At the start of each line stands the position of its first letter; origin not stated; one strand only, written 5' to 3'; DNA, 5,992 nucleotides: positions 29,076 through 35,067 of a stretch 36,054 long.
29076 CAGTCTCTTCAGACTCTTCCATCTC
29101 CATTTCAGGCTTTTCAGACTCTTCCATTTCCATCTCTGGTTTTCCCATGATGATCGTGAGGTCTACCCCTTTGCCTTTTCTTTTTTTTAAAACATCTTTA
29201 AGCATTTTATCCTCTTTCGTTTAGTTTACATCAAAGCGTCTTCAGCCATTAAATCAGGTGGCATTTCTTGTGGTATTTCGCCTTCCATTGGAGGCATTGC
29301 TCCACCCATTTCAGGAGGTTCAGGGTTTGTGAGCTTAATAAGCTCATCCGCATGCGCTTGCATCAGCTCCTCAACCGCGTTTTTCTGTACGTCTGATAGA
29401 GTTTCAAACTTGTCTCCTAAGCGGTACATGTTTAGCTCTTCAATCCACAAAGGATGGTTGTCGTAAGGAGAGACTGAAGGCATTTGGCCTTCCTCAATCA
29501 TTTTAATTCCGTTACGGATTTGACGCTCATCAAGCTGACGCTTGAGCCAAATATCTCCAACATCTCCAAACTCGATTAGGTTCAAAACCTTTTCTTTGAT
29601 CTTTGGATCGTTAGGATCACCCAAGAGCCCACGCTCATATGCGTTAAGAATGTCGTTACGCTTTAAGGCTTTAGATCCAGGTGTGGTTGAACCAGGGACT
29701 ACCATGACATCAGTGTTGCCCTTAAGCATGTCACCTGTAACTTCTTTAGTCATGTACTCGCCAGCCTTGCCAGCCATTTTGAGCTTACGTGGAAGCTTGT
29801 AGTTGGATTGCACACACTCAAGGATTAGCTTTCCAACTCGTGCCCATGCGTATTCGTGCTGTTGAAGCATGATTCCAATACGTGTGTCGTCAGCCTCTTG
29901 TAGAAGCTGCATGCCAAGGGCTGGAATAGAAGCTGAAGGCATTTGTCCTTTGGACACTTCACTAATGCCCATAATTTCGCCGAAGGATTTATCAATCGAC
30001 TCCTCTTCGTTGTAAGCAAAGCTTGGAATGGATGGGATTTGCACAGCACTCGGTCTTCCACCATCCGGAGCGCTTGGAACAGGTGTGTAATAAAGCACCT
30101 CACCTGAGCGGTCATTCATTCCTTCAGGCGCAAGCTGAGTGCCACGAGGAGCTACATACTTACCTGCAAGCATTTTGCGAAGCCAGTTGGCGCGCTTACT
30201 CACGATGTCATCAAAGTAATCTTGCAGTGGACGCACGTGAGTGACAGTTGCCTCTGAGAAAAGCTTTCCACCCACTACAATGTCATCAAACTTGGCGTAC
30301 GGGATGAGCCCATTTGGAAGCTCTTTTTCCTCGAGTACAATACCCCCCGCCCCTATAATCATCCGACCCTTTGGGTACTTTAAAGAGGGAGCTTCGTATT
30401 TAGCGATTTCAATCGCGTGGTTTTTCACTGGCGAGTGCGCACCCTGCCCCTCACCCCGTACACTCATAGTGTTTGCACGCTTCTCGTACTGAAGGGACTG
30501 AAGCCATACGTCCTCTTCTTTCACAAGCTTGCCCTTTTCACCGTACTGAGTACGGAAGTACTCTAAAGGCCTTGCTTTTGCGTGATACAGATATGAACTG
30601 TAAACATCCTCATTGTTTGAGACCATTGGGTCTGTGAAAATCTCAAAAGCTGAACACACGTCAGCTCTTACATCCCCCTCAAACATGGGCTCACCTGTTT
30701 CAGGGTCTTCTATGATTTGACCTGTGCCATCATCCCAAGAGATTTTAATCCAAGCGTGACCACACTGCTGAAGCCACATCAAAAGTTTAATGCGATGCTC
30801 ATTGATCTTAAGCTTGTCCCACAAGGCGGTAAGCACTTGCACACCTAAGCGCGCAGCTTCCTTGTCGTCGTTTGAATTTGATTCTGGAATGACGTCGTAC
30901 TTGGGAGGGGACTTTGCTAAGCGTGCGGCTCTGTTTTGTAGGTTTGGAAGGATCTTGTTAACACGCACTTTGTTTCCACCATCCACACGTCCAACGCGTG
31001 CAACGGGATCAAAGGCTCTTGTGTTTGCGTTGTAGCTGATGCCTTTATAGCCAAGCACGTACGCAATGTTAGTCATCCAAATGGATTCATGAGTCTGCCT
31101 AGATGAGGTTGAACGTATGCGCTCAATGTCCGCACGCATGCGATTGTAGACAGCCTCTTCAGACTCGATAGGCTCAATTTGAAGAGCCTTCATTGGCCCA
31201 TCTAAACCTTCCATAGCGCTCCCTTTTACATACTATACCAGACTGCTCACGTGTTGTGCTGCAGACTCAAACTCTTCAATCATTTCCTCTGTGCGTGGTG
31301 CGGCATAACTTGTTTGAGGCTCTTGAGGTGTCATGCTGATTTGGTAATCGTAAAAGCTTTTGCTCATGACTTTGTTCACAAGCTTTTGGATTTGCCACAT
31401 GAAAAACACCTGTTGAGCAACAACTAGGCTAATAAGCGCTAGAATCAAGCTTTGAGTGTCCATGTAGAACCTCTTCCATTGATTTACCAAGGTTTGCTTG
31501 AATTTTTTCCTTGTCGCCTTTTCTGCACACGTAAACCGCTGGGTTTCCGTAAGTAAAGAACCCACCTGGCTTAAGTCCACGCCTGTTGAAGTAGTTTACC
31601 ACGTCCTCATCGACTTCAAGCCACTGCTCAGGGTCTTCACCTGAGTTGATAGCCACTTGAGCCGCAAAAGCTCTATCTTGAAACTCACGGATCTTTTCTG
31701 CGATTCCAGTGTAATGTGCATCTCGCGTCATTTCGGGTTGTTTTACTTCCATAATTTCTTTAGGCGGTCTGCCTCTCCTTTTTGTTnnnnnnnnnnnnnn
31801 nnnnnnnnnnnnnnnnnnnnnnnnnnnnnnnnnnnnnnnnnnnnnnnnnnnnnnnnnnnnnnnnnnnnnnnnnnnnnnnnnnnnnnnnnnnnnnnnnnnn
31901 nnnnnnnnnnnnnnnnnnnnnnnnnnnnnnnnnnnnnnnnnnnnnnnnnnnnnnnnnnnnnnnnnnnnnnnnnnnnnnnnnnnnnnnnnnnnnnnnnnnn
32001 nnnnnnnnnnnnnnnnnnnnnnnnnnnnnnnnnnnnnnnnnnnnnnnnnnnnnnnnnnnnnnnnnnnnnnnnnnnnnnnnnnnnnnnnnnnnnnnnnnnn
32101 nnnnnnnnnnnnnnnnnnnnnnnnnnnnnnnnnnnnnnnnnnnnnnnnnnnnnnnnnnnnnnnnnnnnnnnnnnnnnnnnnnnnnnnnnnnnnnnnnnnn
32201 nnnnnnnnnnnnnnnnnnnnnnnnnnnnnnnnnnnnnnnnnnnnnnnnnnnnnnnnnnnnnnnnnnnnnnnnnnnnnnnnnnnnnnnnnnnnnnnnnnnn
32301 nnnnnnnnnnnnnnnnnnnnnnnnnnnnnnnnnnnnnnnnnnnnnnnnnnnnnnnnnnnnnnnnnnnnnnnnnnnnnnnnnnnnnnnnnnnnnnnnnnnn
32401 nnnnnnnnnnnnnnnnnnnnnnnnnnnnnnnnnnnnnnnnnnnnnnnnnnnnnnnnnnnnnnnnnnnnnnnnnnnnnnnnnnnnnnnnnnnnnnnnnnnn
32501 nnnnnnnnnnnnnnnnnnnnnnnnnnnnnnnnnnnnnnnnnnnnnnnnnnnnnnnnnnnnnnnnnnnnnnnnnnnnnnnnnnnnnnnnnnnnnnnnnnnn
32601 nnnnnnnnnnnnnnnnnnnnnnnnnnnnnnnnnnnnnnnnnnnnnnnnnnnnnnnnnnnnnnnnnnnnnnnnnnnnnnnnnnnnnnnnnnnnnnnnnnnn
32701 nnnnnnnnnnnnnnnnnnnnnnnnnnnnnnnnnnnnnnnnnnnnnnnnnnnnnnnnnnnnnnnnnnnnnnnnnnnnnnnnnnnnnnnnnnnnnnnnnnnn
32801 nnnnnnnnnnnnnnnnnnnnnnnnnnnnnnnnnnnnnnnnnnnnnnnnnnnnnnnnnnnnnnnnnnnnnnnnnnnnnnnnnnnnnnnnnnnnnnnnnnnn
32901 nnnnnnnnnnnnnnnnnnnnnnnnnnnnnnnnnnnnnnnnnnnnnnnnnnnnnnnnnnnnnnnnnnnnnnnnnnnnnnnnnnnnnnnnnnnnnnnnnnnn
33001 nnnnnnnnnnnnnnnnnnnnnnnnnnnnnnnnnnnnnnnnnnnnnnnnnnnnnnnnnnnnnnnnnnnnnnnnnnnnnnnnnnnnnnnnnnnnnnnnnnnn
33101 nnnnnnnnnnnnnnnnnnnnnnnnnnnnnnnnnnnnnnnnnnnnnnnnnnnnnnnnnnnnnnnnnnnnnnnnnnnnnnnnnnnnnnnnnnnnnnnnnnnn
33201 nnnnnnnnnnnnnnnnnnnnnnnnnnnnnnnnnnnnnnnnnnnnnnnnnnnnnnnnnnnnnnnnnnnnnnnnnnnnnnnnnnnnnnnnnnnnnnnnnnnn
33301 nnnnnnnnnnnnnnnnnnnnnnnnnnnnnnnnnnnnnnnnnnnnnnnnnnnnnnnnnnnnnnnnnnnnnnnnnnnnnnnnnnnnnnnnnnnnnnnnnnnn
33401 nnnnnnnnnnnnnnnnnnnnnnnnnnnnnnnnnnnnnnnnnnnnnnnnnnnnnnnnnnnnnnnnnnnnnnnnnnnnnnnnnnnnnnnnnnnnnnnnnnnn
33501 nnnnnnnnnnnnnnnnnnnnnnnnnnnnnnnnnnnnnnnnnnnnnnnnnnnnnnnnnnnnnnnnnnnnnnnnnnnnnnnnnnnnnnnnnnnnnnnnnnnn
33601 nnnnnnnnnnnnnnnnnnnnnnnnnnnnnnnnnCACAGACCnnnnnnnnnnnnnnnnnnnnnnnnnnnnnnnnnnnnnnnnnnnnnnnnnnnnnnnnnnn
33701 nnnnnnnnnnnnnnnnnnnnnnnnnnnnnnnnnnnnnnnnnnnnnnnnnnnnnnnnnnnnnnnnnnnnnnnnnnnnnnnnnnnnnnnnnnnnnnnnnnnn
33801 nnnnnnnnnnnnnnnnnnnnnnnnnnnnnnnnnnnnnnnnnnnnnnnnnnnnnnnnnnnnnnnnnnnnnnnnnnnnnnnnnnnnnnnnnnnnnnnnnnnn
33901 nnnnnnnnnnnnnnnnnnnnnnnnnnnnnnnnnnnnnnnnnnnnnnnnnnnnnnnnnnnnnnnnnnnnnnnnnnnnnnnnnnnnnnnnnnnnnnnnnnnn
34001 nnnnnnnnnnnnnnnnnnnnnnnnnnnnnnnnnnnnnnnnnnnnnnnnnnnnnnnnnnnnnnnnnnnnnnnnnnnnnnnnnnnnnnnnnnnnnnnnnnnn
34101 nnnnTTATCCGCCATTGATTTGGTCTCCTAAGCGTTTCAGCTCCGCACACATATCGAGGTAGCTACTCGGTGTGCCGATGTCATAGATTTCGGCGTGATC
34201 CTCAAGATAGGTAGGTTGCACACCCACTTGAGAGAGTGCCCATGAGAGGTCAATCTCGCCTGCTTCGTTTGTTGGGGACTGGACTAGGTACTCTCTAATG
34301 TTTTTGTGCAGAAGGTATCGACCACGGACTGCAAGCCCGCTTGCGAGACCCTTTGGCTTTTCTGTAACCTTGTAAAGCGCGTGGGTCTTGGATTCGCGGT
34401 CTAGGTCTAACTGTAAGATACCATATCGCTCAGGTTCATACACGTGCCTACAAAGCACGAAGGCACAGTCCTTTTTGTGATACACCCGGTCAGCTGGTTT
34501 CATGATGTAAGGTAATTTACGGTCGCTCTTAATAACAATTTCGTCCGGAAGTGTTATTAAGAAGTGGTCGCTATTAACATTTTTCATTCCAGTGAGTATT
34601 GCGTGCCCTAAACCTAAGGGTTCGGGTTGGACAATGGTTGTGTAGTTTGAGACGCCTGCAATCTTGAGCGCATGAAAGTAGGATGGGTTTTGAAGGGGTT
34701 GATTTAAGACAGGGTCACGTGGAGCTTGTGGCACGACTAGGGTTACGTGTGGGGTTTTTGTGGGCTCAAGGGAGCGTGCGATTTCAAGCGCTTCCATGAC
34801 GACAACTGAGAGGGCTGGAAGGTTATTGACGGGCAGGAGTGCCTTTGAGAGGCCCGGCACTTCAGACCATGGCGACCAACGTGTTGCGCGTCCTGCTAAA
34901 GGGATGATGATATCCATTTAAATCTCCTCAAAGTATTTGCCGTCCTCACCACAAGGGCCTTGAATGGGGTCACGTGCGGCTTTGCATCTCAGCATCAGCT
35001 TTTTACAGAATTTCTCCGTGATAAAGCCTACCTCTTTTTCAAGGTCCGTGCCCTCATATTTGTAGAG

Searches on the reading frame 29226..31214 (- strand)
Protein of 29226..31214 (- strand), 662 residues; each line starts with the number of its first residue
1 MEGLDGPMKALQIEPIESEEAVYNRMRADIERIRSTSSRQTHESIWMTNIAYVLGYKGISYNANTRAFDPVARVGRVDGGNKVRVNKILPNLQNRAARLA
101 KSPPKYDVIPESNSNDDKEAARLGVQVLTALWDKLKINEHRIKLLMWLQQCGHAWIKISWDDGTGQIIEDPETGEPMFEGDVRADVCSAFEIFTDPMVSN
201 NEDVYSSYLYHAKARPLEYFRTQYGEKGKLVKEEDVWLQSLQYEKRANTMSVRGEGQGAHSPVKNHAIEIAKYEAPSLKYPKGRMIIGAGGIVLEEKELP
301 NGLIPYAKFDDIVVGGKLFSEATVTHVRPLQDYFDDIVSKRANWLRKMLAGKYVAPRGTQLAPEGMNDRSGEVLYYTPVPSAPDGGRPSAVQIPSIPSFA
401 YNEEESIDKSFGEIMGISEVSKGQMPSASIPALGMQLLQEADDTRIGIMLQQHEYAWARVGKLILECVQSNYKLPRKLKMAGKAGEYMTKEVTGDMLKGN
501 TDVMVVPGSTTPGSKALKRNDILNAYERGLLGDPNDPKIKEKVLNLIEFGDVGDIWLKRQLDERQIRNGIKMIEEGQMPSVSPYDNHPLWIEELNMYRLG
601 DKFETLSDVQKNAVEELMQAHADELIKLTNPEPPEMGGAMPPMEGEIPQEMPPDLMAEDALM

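Call 7: search_protein_families(library=phrogs, proteins=[window:29226-31214:-], max_evalue=0.001)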
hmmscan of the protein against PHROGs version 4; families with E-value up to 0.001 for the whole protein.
window:29226-31214:- (662 aa): 1 family
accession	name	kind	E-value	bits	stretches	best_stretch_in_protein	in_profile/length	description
phrog_156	-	head and packaging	3.1e-28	99.6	1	76-552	54-553/681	portal protein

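Call 51: search_dna_similar(query=window:29226-31214:-, collection=phages, mode=protein, max_rows=25, max_evalue=0.001)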
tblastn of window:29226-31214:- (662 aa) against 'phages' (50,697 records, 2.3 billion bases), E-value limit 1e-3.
Records with a match: 18; places in all: 18; records where one place covers at least 80% of the query: 5.
Best place of each record, by identity: <60% 18.
By first word of the organism name: Arthrobacter 8; Caudoviricetes 3; Microbacterium 2; Paenibacillus 2; Bacteriophage 2; Cellulosimicrobium 1.
By host as written in the record: Arthrobacter sp. ATCC 21022 8; - 5; Microbacterium paraoxydans NRRL B-14843 2; Cellulosimicrobium sp. 1; Paenibacillus larvae Pl02-27 1; Paenibacillus larvae SV21 1.
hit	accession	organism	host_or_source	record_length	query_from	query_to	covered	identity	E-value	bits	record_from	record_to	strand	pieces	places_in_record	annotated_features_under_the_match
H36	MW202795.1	Caudoviricetes sp.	Manatee Spring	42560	39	614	87%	22.8%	3e-23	112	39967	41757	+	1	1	portal protein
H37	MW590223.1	Cellulosimicrobium phage DS1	Cellulosimicrobium sp.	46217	34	621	89%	22.3%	3e-21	105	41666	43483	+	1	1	hypothetical protein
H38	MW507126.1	Microbacterium phage Shocker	Microbacterium paraoxydans NRRL B-14843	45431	28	621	90%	22.1%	4e-27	124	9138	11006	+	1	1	20: portal protein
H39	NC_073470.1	Microbacterium phage Shocker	Microbacterium paraoxydans NRRL B-14843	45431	28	621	90%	22.1%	4e-27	124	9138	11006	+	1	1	20: portal protein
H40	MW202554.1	Caudoviricetes sp.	Manatee Spring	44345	2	547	82%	22.1%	4e-21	104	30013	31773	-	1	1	portal protein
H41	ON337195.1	Arthrobacter phage Casserole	Arthrobacter sp. ATCC 21022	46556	20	531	77%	22.4%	7e-23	110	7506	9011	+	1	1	13: portal protein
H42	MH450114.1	Arthrobacter phage Brad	Arthrobacter sp. ATCC 21022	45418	20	531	77%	22.4%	9e-23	110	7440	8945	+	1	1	13: portal protein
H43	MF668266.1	Arthrobacter phage Adat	Arthrobacter sp. ATCC 21022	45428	20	531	77%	22.4%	9e-23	110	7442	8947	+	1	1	portal protein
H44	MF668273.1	Arthrobacter phage GurgleFerb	Arthrobacter sp. ATCC 21022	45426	20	531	77%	22.4%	9e-23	110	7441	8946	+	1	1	portal protein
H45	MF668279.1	Arthrobacter phage Nellie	Arthrobacter sp. ATCC 21022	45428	20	531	77%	22.4%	9e-23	110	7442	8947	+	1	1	portal protein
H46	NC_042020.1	Arthrobacter phage Adat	Arthrobacter sp. ATCC 21022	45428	20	531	77%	22.4%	9e-23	110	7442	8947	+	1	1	portal protein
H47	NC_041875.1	Arthrobacter phage Jasmine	Arthrobacter sp. ATCC 21022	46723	20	531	77%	22.4%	2e-22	109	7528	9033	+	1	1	15: portal protein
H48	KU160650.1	Arthrobacter phage Jasmine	Arthrobacter sp. ATCC 21022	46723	20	531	77%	22.4%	2e-22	109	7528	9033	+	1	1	15: portal protein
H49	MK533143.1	Paenibacillus phage vB_PlaP_API480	Paenibacillus larvae Pl02-27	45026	114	578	70%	21.3%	8e-5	52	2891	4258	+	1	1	portal protein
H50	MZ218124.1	Paenibacillus phage SV21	Paenibacillus larvae SV21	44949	114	578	70%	21.3%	9e-5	52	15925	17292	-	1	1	portal protein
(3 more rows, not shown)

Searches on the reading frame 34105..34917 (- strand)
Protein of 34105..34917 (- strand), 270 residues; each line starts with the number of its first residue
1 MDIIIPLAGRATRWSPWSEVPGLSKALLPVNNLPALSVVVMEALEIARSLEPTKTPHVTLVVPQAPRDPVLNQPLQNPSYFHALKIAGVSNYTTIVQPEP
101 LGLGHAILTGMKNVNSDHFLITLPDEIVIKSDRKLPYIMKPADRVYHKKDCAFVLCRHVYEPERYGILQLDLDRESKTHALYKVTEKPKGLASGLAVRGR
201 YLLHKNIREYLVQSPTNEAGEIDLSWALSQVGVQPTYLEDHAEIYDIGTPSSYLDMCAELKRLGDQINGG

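Call 7: search_protein_families(library=phrogs, proteins=[window:34105-34917:-], max_evalue=0.001)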
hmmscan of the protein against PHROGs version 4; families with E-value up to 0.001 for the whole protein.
window:34105-34917:- (270 aa): 1 family
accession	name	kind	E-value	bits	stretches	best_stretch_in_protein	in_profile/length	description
phrog_3980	-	unknown function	4.1e-14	53.1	1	1-256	3-243/495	-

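Call 25: search_protein_families(library=pfam, proteins=[window:34105-34917:-], max_evalue=0.01)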
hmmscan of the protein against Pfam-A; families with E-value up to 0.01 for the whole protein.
window:34105-34917:- (270 aa): 1 family
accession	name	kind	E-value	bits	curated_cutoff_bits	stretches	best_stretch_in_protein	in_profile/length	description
PF00483.29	NTP_transferase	-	1e-12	48.6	21.2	1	77-260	67-242/245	Nucleotidyl transferase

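Call 31: find_related_loci(query=window:34105-34917:-, collection=viral_contigs, flank=10000)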
Query window:34105-34917:- (270 aa) in viral_contigs; peptide patterns used: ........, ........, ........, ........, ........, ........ (x = any residue, [..] = any of these).
3 stretches matched a pattern, but none encodes a relative of the query by tblastn (E <= 1e-3).

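Call 33: search_protein_families(library=ncbifam, proteins=[window:34105-34917:-], max_evalue=0.01)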
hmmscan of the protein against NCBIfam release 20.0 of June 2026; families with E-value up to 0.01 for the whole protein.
window:34105-34917:- (270 aa): 10 families
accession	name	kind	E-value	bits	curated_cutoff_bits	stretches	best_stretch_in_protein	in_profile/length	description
TIGR01099.1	galU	equivalog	2e-23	83.3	326.8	1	85-255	89-260/261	UTP--glucose-1-phosphate uridylyltransferase GalU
TIGR01208.1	rmlA_long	equivalog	4.2e-15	55.5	320.25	1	4-227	3-198/353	glucose-1-phosphate thymidylyltransferase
TIGR03992.1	Arch_glmU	subfamily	7e-14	51.5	292.1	1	1-268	1-236/393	bifunctional sugar-1-phosphate nucleotidylyltransferase/acetyltransferase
TIGR01207.1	rmlA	equivalog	6.7e-11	41.8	360.65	1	92-225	74-197/286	glucose-1-phosphate thymidylyltransferase RfbA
NF012024.0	PRK15480.1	equivalog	4.4e-10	39.2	588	1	91-220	77-196/292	glucose-1-phosphate thymidylyltransferase RfbA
NF007516.0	PRK10122.1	equivalog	4.1e-09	36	534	1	94-232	101-246/297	UTP--glucose-1-phosphate uridylyltransferase GalF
NF041173.1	Sug_nt_acttase_Thmprot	equivalog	3.2e-08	32.9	600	1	4-260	4-228/405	bifunctional sugar-1-phosphate nucleotidylyltransferase/acetyltransferase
TIGR01105.1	galF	equivalog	7.9e-08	31.8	659.2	1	94-232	101-246/297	GalU regulator GalF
NF009928.0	PRK13389.1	equivalog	1.4e-07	31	548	1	101-229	113-246/302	UTP--glucose-1-phosphate uridylyltransferase GalU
NF041313.1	UDPGP_AglF_Halo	equivalog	1.6e-06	27.8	400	1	93-228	74-199/234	UTP--glucose-1-phosphate uridylyltransferase AglF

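Call 34: search_solved_structures(query=window:34105-34917:-, max_evalue=0.01)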
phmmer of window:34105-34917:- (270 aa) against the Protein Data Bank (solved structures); distinct sequences matched with E-value up to 0.01: 38.
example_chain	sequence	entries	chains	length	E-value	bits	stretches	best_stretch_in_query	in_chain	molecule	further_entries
6knj_A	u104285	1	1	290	9.2e-17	64.4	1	4-254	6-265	UTP--glucose-1-phosphate uridylyltransferase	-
6ikx_A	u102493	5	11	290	1.1e-16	64.1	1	4-254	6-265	UTP--glucose-1-phosphate uridylyltransferase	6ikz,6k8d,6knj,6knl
8f73_A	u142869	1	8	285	4e-16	62.3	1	4-254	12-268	UTP--glucose-1-phosphate uridylyltransferase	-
2pa4_A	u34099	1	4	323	5.3e-16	61.9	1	3-260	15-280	UTP-GLUCOSE-1-PHOSPHATE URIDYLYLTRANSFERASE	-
3juj_A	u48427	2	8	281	6.9e-16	61.5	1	4-255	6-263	UDP-glucose pyrophosphorylase (GalU)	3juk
7o2n_A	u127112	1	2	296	3.3e-13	52.7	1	4-248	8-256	Probable UTP--glucose-1-phosphate uridylyltransferase YngB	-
7b1r_A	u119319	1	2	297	3.4e-13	52.7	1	4-248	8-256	Probable UTP--glucose-1-phosphate uridylyltransferase YngB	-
8b31_A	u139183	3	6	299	2e-12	50.2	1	3-258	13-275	UTP--glucose-1-phosphate uridylyltransferase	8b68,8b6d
2ux8_A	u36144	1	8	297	1.2e-11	47.6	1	91-254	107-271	GLUCOSE-1-PHOSPHATE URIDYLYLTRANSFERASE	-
5j49_A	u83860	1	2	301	4.8e-11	45.7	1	4-259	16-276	UTP--glucose-1-phosphate uridylyltransferase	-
5vct_A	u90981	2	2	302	1.9e-10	43.7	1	95-259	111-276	UTP--glucose-1-phosphate uridylyltransferase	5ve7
6n0u_A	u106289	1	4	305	2.2e-10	43.5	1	59-230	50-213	Glucose-1-phosphate thymidylyltransferase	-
9o90_A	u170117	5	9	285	2.5e-10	43.3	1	4-231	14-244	UTP--glucose-1-phosphate uridylyltransferase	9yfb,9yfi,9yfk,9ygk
6mnu_A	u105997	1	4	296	5e-09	39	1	3-235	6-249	UTP--glucose-1-phosphate uridylyltransferase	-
5ids_A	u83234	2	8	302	5.4e-09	38.9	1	70-235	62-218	Glucose-1-phosphate thymidylyltransferase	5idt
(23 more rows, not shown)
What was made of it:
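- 34105..34917 (-): GalU-like sugar-1-phosphate nucleotidyltransferase. It is an accessory gene of this genome and not a conserved partner of the transferase. Solved GalU structures match at E about 1e-16 (calls 25, 33, 34).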

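Call 73: search_dna_similar(query=window:34105-34917:-, collection=phages, mode=protein, max_rows=15, max_evalue=0.001)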
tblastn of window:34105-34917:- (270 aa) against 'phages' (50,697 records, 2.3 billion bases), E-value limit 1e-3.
Records with a match: 146; places in all: 146; records where one place covers at least 80% of the query: 143.
Best place of each record, by identity: <60% 146.
By first word of the organism name: Escherichia 86; Bacteriophage 19; Acinetobacter 10; Listeria 5; Campylobacter 5; Bacillus 4; Enterococcus 3; Salmonella 3; Justusliebigvirus 3; Staphylococcus 2; and 6 more.
By host as written in the record: - 33; Escherichia coli 25; Escherichia coli K-12 MG1655 14; Escherichia sp. 5; Campylobacter jejuni 5; Listeria monocytogenes 4; Escherichia coli K-12 4; Acinetobacter baumannii (Acibaumc1) 3; and 38 more.
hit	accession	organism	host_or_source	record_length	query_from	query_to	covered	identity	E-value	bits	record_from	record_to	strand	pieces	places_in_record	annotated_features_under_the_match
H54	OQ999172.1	Listeria phage LIS04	Listeria innocua ATCC 51742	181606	4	267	98%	27.1%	7e-11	68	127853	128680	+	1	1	UTP-glucose-1-phosphate uridylyltransferase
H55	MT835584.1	Bacteriophage sp.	human fecal samples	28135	1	255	94%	26.8%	2e-5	52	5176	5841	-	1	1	record has no annotation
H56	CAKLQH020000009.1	Acinetobacter phage MD-2021a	not known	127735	4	254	93%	27.2%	8e-13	74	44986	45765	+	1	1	galU: UTP--glucose-1-phosphate uridylyltransferase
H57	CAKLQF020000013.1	Acinetobacter phage MD-2021a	not known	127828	4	254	93%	27.2%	8e-13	74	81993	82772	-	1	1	galU: UTP--glucose-1-phosphate uridylyltransferase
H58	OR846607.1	Enterococcus phage Efs 1-1-1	Enterococcus faecalis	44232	4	259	95%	26.3%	3e-11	69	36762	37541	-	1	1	record has no annotation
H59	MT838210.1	Bacteriophage sp.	human fecal samples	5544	1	260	96%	25.5%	3e-7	57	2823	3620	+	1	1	record has no annotation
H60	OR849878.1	Staphylococcus phage SA 1298 Kay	Staphylococcus aureus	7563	4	259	95%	25.7%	3e-11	69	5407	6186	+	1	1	record has no annotation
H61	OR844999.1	Staphylococcus phage SA 1306 Kay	Staphylococcus aureus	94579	4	259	95%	25.7%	3e-11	69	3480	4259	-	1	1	record has no annotation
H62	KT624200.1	Bacillus phage SP-15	Bacillus subtilis W-23-S(r); Bacillus ...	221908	4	260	95%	25.5%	4e-9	63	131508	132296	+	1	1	UTP-glucose-1-phosphate uridylyltransferase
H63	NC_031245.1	Bacillus phage SP-15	Bacillus subtilis W-23-S(r); Bacillus ...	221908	4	260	95%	25.5%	4e-9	63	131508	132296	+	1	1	UTP-glucose-1-phosphate uridylyltransferase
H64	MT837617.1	Bacteriophage sp.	human fecal samples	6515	4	260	95%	24.8%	1e-4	49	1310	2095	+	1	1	record has no annotation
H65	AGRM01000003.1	Salmonella enterica subsp. houtenae str. ATCC BAA-1581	Homo sapiens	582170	1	240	89%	26.5%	1e-6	55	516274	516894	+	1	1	glucose-1-phosphate thymidylyltransferase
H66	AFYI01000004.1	Salmonella enterica subsp. enterica serovar Infantis str. ...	Homo sapiens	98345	1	240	89%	26.5%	1e-6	55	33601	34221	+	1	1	glucose-1-phosphate thymidylyltransferase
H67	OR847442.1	Listeria phage LM 4-11-1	Listeria monocytogenes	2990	4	259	95%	24.8%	6e-9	62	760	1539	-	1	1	record has no annotation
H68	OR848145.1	Listeria phage LM 4-14-1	Listeria monocytogenes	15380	4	259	95%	24.8%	7e-9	62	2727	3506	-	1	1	record has no annotation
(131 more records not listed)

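Call 95: find_homologous_proteins(query=window:34105-34917:-, max_evalue=1e-10)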
Query window:34105-34917:- (270 aa): 11 proteins with E <= 1e-10 among 1703 candidates.
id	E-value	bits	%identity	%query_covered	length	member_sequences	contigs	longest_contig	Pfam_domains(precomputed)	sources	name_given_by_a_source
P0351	1.4e-164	564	100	93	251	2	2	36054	PF00483.30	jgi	jgi:UTP--glucose-1-phosphate uridylyltransferase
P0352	3.5e-103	363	62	99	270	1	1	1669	PF00483.30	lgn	-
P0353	5.0e-15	74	28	96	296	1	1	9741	PF00483.30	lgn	-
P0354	7.7e-14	70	29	93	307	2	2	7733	PF00483.30,PF12804.14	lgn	-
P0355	1.5e-13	69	29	93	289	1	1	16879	PF00483.30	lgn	-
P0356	3.9e-13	67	29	95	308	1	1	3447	PF00483.30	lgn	-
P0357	2.6e-12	65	29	93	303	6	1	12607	PF00483.30,PF12804.14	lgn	-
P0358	8.6e-12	63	28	96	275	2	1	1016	PF00483.30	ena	-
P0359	2.5e-11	61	32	93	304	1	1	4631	PF00483.30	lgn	-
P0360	2.6e-11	61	29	96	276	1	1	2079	PF00483.30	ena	-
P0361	2.6e-11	61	29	96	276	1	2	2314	PF00483.30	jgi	jgi:UTP--glucose-1-phosphate uridylyltransferase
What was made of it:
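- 34105..34917 (-): Only one close homologue, at 62% identity (call 95).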
